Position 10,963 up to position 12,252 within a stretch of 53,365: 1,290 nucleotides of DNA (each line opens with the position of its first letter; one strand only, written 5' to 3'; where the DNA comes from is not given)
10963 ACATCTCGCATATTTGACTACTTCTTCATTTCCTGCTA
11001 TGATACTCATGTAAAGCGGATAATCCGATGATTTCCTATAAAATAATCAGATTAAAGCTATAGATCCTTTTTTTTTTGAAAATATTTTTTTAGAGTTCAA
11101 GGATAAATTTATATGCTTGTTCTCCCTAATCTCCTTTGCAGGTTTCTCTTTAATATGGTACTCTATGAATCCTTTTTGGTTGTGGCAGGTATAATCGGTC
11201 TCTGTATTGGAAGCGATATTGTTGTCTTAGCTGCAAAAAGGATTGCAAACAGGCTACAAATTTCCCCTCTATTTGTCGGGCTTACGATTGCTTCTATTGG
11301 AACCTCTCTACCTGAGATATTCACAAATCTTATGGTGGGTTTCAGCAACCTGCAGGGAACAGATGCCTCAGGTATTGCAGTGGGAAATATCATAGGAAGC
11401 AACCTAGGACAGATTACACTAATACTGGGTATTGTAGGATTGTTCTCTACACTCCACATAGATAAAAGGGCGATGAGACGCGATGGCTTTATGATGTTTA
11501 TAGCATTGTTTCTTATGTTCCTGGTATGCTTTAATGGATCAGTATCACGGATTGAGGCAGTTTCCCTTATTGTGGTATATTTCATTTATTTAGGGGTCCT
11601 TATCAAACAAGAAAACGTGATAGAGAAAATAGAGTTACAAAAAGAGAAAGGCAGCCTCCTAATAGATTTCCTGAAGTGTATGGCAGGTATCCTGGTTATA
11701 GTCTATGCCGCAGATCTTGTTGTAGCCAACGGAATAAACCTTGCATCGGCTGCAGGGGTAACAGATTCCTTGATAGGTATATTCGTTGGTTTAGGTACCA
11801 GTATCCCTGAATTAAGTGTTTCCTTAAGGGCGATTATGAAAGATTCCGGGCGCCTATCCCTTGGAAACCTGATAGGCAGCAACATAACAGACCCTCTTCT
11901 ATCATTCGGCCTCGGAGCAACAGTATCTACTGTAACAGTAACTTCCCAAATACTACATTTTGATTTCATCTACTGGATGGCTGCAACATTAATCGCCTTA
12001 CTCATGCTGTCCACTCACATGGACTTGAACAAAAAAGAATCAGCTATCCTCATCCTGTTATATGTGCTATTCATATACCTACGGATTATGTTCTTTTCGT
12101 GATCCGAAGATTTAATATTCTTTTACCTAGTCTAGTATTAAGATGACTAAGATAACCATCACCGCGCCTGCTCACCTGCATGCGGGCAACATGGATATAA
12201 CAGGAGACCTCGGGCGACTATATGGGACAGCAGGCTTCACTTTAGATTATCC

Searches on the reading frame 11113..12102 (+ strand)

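Call 10: search_protein_families(library=pfam, proteins=[window:11113-12102:+], max_evalue=1)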
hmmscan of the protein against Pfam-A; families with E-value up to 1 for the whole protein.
window:11113-12102:+ (329 aa): 1 family
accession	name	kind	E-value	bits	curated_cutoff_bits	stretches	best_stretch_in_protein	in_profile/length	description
PF01699.29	Na_Ca_ex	-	3.2e-50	170.4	24.9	2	21-164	4-150/151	Sodium/calcium exchanger protein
